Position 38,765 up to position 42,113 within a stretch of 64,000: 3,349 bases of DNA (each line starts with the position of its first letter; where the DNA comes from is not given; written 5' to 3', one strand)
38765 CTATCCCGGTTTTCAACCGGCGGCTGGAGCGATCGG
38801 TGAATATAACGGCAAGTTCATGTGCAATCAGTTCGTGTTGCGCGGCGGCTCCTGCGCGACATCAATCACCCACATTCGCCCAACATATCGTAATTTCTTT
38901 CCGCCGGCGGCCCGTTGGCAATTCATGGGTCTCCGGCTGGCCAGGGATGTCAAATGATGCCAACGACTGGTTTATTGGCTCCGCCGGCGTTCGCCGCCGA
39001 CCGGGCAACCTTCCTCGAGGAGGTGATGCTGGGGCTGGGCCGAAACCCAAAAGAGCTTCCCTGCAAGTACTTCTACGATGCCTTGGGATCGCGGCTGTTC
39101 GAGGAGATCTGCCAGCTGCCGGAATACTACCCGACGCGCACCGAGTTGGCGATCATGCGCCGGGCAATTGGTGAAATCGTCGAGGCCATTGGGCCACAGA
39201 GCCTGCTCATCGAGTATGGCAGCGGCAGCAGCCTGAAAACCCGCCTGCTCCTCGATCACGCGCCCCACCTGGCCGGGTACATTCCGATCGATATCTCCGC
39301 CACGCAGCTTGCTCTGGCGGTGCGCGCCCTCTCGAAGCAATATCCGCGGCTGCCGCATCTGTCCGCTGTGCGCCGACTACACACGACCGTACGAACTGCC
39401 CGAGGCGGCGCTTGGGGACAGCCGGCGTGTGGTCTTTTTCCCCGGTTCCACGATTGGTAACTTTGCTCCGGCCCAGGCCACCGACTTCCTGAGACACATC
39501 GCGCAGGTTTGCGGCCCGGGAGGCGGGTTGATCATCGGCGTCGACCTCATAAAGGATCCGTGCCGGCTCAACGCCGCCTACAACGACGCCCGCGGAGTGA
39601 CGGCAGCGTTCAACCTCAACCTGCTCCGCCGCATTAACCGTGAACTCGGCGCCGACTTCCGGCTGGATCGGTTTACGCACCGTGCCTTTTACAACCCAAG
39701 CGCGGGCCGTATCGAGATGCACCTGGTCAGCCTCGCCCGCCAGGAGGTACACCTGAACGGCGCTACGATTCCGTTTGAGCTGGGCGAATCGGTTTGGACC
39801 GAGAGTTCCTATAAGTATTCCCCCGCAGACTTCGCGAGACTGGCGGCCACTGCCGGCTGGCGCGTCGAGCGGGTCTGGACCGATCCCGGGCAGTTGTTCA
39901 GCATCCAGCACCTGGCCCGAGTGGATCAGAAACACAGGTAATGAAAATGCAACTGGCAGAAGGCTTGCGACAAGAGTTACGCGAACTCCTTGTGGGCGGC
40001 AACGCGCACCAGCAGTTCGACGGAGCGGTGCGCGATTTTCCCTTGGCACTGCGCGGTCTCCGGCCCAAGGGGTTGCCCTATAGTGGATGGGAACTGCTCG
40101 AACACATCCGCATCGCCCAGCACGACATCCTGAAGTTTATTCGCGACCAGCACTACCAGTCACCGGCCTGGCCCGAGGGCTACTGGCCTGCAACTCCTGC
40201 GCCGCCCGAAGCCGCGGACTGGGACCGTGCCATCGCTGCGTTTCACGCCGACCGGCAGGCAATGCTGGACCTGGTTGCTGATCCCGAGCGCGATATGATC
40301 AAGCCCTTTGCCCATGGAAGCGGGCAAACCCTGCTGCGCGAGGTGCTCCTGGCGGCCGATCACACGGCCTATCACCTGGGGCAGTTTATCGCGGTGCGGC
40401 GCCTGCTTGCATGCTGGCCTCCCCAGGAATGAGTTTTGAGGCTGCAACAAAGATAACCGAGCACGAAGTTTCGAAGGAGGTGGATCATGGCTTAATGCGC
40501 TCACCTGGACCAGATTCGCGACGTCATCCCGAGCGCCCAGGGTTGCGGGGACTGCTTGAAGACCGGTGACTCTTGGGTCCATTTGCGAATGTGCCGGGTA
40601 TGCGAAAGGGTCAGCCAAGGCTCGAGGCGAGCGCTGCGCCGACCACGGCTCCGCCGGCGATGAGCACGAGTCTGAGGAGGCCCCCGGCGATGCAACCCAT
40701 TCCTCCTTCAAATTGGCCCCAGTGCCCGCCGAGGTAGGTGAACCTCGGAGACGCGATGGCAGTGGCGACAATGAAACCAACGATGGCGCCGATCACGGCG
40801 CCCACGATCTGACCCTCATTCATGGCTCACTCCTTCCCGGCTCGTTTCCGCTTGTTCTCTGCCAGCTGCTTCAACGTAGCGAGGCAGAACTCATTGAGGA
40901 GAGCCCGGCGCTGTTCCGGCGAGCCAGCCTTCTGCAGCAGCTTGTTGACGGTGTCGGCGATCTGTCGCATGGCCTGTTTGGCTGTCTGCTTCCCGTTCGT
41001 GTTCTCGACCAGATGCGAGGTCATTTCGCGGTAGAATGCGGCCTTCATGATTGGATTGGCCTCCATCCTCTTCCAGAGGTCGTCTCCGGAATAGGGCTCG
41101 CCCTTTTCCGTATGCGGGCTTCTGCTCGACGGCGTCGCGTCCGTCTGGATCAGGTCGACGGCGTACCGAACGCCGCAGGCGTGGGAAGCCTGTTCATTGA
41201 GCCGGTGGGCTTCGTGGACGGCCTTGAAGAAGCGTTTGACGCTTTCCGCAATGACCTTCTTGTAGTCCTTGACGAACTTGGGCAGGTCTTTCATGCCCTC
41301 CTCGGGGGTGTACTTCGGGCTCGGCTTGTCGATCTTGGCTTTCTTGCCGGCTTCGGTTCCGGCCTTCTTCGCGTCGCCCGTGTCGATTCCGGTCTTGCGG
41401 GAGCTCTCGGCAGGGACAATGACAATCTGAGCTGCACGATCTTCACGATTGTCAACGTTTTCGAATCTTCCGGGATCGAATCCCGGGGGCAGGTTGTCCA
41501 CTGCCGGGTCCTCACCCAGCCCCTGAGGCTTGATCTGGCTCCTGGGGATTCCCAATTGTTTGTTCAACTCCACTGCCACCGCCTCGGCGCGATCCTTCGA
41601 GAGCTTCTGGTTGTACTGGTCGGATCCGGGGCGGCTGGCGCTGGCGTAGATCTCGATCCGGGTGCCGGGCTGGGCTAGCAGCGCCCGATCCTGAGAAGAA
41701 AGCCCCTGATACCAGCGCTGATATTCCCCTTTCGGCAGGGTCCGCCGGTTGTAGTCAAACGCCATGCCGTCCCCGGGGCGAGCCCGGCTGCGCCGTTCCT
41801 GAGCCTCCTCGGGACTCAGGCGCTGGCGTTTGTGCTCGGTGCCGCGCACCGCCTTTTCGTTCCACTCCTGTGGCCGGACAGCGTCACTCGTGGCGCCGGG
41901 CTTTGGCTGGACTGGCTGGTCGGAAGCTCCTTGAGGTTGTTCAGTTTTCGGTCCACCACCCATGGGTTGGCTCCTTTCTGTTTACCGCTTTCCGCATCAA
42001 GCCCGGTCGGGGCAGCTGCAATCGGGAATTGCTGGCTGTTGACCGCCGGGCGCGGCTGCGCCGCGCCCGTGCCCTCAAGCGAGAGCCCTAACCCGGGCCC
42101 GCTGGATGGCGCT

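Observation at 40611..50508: Unrecognised minus-strand gene block built around a 1132-aa HerA/FtsK-type NTPase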

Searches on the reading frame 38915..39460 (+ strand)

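Call 89: search_protein_families(library=pfam, proteins=[window:38915-39460:+], max_evalue=0.01)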
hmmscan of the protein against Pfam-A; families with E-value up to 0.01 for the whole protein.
window:38915-39460:+ (181 aa): 1 family
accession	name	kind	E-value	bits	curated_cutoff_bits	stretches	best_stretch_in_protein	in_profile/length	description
PF10017.15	Methyltransf_33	-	4.9e-40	137.9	23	1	35-153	3-122/304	Histidine-specific methyltransferase, SAM-dependent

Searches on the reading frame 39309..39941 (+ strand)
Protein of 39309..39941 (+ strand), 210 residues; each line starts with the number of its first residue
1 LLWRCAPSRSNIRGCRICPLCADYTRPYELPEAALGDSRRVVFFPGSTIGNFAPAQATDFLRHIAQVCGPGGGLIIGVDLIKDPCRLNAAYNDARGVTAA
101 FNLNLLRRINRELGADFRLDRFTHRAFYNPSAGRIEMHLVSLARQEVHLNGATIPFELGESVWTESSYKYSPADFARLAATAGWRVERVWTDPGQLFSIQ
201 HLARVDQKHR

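Call 89: search_protein_families(library=pfam, proteins=[window:39309-39941:+], max_evalue=0.01)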
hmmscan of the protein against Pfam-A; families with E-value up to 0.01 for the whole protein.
window:39309-39941:+ (210 aa): 1 family
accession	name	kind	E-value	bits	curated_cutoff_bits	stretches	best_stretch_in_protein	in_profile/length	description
PF10017.15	Methyltransf_33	-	1.3e-66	225.2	23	1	12-202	112-302/304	Histidine-specific methyltransferase, SAM-dependent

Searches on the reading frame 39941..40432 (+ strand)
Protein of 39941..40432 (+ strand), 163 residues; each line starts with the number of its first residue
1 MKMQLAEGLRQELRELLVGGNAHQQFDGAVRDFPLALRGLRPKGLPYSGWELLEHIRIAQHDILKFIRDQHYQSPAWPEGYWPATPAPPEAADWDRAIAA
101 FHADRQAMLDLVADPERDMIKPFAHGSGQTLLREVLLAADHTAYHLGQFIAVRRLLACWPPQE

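Call 89: search_protein_families(library=pfam, proteins=[window:39941-40432:+], max_evalue=0.01)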
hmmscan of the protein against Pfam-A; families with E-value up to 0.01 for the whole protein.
window:39941-40432:+ (163 aa): 1 family
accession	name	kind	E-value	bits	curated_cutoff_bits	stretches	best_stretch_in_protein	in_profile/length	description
PF12867.12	DinB_2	-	2.6e-09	38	24.8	1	23-148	6-127/128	DinB superfamily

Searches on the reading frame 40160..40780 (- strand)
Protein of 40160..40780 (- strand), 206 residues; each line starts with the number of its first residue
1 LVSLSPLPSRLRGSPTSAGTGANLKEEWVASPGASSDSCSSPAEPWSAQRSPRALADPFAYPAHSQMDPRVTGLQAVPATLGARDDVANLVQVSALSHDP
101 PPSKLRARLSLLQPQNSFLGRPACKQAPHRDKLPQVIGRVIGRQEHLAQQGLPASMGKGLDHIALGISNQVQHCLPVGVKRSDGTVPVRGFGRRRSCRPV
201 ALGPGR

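Call 45: search_protein_families(library=pfam, proteins=[window:40160-40780:-], max_evalue=0.001)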
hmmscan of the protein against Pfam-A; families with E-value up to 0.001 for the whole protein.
window:40160-40780:- (206 aa): 0 families

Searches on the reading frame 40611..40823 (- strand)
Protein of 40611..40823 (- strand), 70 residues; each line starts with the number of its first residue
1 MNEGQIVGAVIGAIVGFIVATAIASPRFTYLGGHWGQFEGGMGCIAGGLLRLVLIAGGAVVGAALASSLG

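Call 8: search_protein_families(library=pfam, proteins=[window:40611-40823:-], max_evalue=0.1)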
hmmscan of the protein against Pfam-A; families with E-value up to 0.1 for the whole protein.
window:40611-40823:- (70 aa): 4 families
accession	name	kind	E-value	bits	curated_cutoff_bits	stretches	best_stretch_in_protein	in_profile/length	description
PF05433.20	Rick_17kDa_Anti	-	0.022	15.1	24.2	1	3-23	22-42/43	Glycine zipper 2TM domain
PF13488.11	Gly-zipper_Omp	-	0.046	14.1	25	1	4-19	23-38/46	Glycine zipper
PF19382.4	DUF5957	-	0.062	13.8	23.8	1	6-24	6-24/59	Family of unknown function (DUF5957)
PF13441.11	Gly-zipper_YMGG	-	0.095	12.9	28.9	1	7-19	26-38/45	YMGG-like Gly-zipper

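Call 9: search_protein_families(library=padloc, proteins=[window:40611-40823:-], max_evalue=0.1)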
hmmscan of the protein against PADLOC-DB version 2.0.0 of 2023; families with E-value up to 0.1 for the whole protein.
window:40611-40823:- (70 aa): 0 families

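Call 10: search_protein_families(library=ncbifam, proteins=[window:40611-40823:-], max_evalue=0.1)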
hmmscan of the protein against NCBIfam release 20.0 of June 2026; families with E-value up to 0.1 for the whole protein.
window:40611-40823:- (70 aa): 1 family
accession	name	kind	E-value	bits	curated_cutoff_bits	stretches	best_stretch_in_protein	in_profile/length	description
NF053524.1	thylo_ssl2009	equivalog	0.051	14.3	58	1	3-25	9-31/90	ssl2009 family thylakoid membrane protein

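Call 105: search_protein_families(library=phrogs, proteins=[window:40611-40823:-], max_evalue=0.001)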
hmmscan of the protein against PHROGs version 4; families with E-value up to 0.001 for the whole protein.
window:40611-40823:- (70 aa): 0 families

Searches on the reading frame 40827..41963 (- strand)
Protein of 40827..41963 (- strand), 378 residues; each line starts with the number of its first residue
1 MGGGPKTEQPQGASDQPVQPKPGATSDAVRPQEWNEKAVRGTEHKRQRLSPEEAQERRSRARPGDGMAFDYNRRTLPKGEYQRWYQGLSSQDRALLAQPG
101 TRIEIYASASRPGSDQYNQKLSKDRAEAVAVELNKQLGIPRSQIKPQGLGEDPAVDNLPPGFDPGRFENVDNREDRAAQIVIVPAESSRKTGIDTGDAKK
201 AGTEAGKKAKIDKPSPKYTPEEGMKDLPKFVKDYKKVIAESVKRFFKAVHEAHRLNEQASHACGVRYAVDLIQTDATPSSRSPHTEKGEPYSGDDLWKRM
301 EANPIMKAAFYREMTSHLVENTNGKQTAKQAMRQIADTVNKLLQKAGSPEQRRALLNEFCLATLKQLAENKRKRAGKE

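Call 8: search_protein_families(library=pfam, proteins=[window:40827-41963:-], max_evalue=0.1)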
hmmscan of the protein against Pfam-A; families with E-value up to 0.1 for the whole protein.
window:40827-41963:- (378 aa): 1 family
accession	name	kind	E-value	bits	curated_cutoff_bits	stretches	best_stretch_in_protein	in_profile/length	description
PF00691.25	OmpA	-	1.3e-10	41.9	27.2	1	94-152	23-82/98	OmpA family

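Call 9: search_protein_families(library=padloc, proteins=[window:40827-41963:-], max_evalue=0.1)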
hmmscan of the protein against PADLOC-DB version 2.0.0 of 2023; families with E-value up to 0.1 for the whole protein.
window:40827-41963:- (378 aa): 1 family
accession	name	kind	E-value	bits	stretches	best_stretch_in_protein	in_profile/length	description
PDLC00609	ZorB1|ZorB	-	0.028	11.9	1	102-134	135-167/232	MotB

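Call 10: search_protein_families(library=ncbifam, proteins=[window:40827-41963:-], max_evalue=0.1)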
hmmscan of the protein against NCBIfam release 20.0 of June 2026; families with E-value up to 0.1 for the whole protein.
window:40827-41963:- (378 aa): 15 families
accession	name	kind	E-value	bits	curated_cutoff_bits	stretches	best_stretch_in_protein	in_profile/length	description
NF053611.1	YiaD_Gzip_OmpA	equivalog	1e-09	38.4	175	1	67-157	104-190/206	YiaD family glycine zipper/OmpA-like lipoprotein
NF053585.1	OMP_LP_YfiB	equivalog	9.8e-09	35.3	128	1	95-157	82-144/163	outer membrane lipoprotein YfiB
NF053612.1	anchor_PA1041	equivalog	1.7e-07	31.4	250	1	96-157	158-219/236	PA1041 family peptidoglycan-binding anchor lipoprotein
NF008071.1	PRK10808.1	equivalog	7.2e-07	28.9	277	1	68-155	234-318/358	porin OmpA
NF052230.1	T9SS_PorE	exception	1.5e-06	26.8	600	1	95-152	541-597/648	PorE family type IX secretion system protein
NF053613.1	OMP_toxin_LptF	equivalog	1.2e-05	25.1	400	1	94-155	166-226/256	lipotoxin F family OmpA-related lipoprotein LptF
TIGR02802.1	Pal_lipo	equivalog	1.7e-05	24.8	125.35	1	85-152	16-82/104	peptidoglycan-associated lipoprotein Pal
NF047726.1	AutTranAdhPGAsTpgA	equivalog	1.7e-05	24.1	350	1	101-147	189-234/268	trimeric autotransporter adhesin/peptidogylcan-associated protein TpgA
TIGR03789.1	pdsO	hypoth_equivalog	6.1e-05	22.8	152.2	1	95-155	165-224/243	sortase-associated OmpA-like protein PdsO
NF045787.1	OmpABordt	equivalog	0.00013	21.7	200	1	112-157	128-173/194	outer membrane protein OmpA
NF053607.1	CHU_0125_OmpA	equivalog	0.00018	20.1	620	1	95-153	557-614/639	CHU_0125 family OmpA-like outer membrane integrity protein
NF007424.1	PRK09967.1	equivalog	0.00026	21.1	155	1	108-152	91-135/160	OmpA family protein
NF053608.1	Lsa66_OmpA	equivalog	0.00065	18.2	700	1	76-151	481-556/581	fibronectin-binding adhesin Lsa66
NF007804.1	PRK10510.1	equivalog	0.0012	18.2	307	1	100-155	143-197/219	OmpA family lipoprotein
TIGR03350.1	type_VI_ompA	equivalog_domain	0.0032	17.4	139.8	1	117-157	81-121/137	type VI secretion system protein TssL, long form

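Call 94: find_homologous_proteins(query=window:40827-41963:-, max_evalue=0.00001)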
Query window:40827-41963:- (378 aa): 2 proteins with E <= 0.00001 among 8000 candidates.
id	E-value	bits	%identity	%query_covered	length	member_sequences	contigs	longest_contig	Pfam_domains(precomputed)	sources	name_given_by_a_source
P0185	2.8e-248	841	100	100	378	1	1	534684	PF00691.26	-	-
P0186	2.6e-107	377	50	99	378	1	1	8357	PF00691.26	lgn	-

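Call 105: search_protein_families(library=phrogs, proteins=[window:40827-41963:-], max_evalue=0.001)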
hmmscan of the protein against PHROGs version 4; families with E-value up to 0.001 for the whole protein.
window:40827-41963:- (378 aa): 1 family
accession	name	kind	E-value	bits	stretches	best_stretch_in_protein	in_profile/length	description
phrog_7897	-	unknown function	5.1e-09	36.9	1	31-157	196-305/327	-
